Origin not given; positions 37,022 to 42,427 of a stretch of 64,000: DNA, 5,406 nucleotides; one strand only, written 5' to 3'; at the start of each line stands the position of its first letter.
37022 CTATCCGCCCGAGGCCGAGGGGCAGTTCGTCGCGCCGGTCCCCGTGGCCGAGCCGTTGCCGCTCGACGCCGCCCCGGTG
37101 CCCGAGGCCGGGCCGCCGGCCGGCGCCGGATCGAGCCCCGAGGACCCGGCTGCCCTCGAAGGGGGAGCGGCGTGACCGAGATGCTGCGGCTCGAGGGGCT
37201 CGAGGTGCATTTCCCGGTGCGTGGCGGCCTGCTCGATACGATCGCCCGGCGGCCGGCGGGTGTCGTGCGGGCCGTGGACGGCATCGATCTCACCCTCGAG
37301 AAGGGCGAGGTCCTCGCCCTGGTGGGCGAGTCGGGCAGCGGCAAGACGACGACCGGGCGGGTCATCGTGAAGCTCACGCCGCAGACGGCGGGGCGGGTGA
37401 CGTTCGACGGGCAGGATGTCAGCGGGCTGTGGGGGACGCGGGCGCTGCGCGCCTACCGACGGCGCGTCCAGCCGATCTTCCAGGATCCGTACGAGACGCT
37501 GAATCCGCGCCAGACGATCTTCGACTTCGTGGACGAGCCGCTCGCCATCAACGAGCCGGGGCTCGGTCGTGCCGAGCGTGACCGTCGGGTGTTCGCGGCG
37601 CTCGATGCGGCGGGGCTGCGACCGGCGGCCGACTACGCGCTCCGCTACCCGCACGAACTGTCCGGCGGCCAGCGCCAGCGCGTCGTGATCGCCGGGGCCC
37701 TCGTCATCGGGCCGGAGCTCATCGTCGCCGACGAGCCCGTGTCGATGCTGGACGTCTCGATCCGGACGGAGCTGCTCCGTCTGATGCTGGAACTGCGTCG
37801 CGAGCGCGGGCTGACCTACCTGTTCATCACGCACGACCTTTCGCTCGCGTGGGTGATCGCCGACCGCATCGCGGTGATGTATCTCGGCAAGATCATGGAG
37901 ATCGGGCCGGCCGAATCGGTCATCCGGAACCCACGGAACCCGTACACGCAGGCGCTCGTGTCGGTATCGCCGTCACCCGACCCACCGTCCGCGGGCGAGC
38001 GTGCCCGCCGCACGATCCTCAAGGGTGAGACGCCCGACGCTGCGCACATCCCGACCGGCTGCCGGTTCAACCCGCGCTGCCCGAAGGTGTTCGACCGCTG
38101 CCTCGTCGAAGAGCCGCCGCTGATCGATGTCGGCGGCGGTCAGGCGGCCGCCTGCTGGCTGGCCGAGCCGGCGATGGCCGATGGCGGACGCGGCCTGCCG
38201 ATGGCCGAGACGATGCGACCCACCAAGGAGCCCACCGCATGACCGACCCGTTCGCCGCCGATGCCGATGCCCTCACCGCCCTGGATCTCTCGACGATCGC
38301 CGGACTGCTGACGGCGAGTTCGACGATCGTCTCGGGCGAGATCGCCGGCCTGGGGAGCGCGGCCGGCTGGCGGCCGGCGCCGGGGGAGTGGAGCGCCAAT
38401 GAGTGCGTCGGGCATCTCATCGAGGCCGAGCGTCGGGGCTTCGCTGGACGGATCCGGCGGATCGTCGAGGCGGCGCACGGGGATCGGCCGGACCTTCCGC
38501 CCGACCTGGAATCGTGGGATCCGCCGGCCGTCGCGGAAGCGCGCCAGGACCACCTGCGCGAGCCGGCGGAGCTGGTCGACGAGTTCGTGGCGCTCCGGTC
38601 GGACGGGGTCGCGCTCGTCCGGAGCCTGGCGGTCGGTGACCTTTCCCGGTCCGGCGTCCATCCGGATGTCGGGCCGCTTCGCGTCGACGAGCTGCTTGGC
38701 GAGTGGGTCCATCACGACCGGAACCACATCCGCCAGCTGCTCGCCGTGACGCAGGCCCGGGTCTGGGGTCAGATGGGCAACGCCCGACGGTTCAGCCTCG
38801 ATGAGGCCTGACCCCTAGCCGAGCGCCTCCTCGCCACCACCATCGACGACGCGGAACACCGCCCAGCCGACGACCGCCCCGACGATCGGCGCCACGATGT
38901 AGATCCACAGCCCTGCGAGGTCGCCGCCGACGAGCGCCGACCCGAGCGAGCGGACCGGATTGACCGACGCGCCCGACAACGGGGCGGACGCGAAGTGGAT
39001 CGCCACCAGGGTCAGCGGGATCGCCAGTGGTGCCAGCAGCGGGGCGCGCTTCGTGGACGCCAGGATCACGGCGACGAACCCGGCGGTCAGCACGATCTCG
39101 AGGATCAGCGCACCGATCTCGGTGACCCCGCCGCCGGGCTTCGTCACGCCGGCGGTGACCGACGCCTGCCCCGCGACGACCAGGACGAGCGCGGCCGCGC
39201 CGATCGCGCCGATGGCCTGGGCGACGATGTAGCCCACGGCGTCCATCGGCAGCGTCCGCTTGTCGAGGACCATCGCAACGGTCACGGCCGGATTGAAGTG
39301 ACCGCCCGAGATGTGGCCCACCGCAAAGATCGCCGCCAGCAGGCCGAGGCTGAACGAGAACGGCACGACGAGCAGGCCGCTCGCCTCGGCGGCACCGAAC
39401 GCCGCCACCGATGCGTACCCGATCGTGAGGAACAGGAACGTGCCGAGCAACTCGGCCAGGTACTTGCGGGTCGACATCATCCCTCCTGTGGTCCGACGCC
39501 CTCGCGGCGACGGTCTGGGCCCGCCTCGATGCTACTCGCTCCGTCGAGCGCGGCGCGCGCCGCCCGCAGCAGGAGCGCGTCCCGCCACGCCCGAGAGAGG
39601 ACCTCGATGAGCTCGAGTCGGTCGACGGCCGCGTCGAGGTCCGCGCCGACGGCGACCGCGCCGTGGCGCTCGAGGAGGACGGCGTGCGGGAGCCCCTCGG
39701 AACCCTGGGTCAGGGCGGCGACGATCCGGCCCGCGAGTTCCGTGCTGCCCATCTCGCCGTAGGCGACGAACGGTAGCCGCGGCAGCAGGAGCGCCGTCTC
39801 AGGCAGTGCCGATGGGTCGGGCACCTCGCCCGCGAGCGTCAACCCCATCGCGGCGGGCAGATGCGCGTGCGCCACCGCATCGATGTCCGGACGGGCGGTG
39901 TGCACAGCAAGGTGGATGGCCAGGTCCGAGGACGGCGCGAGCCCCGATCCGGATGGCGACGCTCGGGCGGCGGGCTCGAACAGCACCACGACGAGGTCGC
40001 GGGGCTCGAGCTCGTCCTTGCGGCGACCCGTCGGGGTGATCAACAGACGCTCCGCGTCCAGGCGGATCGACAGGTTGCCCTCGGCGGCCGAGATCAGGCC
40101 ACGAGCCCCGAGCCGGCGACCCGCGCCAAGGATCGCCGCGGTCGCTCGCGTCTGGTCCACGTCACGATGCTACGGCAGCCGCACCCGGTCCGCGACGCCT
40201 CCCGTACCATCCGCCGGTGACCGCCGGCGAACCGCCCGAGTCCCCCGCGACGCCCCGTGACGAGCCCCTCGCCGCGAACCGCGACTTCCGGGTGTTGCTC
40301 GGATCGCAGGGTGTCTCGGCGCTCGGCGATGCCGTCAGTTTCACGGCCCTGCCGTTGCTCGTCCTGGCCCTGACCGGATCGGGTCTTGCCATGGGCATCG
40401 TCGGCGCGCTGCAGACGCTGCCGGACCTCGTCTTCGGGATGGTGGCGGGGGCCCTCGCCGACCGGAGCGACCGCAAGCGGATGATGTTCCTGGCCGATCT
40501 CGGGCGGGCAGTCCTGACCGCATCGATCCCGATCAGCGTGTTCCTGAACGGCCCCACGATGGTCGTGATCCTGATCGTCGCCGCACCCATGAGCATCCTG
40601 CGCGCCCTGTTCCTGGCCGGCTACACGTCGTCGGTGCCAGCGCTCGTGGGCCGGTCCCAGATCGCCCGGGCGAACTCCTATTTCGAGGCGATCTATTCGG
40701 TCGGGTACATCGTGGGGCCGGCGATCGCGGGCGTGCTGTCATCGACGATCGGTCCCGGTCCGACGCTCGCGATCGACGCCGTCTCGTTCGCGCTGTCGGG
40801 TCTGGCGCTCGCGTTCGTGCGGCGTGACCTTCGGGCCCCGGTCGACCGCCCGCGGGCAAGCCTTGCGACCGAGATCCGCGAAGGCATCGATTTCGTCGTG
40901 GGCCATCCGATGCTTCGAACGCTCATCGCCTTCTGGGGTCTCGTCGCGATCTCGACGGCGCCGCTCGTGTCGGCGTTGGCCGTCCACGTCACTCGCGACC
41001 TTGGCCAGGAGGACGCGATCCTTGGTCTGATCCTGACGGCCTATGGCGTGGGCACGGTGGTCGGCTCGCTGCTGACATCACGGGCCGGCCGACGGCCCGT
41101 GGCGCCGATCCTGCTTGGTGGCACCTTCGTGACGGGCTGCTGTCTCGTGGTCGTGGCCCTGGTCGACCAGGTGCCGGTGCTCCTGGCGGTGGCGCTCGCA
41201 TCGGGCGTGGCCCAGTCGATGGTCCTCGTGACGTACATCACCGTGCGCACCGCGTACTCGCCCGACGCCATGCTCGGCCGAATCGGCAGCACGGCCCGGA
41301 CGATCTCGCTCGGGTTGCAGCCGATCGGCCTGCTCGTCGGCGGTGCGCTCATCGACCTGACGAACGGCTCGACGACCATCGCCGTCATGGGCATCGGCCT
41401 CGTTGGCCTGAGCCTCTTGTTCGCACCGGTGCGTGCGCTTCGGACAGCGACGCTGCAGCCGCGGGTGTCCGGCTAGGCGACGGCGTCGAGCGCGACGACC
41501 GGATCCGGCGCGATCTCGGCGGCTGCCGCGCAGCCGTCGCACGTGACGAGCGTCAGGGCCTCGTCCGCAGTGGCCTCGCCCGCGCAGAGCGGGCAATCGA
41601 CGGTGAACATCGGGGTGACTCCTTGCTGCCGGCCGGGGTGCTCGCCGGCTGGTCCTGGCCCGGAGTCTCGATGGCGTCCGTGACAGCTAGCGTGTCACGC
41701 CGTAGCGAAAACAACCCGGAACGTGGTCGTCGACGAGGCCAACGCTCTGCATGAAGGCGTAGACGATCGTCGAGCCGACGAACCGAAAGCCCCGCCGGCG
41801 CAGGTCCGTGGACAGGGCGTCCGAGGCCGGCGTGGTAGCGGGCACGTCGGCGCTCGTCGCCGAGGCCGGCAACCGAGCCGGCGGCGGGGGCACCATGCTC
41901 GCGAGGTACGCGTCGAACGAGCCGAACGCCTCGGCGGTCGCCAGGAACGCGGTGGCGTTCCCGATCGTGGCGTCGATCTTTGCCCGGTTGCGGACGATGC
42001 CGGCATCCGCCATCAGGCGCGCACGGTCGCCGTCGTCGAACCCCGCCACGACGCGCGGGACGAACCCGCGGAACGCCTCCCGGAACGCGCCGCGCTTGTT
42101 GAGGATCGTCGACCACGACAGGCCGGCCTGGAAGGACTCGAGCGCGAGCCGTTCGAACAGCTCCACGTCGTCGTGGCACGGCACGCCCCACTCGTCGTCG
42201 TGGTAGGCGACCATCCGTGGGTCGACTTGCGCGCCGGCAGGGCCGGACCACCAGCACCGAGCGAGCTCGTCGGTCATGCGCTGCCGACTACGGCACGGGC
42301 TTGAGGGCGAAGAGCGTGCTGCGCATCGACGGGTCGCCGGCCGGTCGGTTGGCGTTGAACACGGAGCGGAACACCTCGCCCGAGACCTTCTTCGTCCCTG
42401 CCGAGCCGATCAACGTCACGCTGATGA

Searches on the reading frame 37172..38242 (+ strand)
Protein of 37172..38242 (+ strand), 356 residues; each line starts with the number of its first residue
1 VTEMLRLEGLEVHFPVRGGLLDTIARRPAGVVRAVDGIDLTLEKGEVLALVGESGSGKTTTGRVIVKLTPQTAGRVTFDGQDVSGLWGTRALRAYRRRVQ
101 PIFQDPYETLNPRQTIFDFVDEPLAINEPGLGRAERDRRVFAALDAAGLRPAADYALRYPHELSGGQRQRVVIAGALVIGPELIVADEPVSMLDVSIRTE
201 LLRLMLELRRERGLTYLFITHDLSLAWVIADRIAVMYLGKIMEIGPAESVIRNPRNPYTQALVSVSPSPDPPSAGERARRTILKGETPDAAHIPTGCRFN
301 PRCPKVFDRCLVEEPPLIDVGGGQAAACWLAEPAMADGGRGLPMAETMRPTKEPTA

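Call 17: search_protein_families(library=pfam, proteins=[window:37172-38242:+], max_evalue=0.00001)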
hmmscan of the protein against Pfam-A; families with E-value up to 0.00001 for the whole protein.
window:37172-38242:+ (356 aa): 2 families
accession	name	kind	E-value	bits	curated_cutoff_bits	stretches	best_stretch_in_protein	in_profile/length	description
PF00005.33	ABC_tran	-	4.6e-31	108.7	25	1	36-190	2-136/137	ABC transporter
PF08352.17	oligo_HPY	-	2.2e-18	66.8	27.1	1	242-310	1-65/65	Oligopeptide/dipeptide transporter, C-terminal region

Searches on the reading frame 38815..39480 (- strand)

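Call 18: search_protein_families(library=pfam, proteins=[window:38815-39480:-], max_evalue=0.00001)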
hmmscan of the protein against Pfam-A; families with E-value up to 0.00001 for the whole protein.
window:38815-39480:- (221 aa): 1 family
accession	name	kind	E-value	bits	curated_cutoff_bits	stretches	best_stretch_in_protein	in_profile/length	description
PF00230.25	MIP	-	4.4e-45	154.6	25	1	3-206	7-219/222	Major intrinsic protein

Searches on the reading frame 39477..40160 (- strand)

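Call 18: search_protein_families(library=pfam, proteins=[window:39477-40160:-], max_evalue=0.00001)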
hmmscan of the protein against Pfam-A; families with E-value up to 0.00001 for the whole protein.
window:39477-40160:- (227 aa): 1 family
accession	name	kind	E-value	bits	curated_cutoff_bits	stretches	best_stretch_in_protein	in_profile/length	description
PF00596.27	Aldolase_II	-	6.6e-41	140.6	22.2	1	10-190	3-180/183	Class II Aldolase and Adducin N-terminal domain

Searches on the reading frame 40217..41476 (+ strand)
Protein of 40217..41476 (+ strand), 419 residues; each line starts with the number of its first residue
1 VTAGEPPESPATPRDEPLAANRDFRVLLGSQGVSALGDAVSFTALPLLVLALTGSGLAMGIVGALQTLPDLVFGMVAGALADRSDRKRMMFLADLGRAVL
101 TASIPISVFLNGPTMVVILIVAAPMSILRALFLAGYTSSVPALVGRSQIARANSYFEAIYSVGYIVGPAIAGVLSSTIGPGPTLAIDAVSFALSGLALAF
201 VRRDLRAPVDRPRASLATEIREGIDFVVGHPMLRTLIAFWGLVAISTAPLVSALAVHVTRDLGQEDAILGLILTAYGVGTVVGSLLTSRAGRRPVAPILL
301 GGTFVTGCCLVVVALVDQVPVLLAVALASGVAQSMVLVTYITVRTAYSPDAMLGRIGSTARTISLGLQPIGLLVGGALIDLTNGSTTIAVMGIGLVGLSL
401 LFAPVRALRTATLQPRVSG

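Call 18: search_protein_families(library=pfam, proteins=[window:40217-41476:+], max_evalue=0.00001)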
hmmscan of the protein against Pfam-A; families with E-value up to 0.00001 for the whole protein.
window:40217-41476:+ (419 aa): 2 families
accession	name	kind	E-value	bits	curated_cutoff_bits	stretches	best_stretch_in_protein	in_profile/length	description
PF07690.21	MFS_1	-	1.9e-31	109.7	33.4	2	28-245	2-220/347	Major Facilitator Superfamily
PF05977.19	MFS_3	-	1.3e-28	100.2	27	1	21-402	9-390/524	Transmembrane secretion effector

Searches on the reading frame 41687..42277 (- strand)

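Call 18: search_protein_families(library=pfam, proteins=[window:41687-42277:-], max_evalue=0.00001)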
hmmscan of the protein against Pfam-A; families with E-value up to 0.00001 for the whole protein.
window:41687-42277:- (196 aa): 1 family
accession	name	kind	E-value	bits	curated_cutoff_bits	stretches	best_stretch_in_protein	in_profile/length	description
PF03352.18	Adenine_glyco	-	3.4e-69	232.7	25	1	17-191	3-176/177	Methyladenine glycosylase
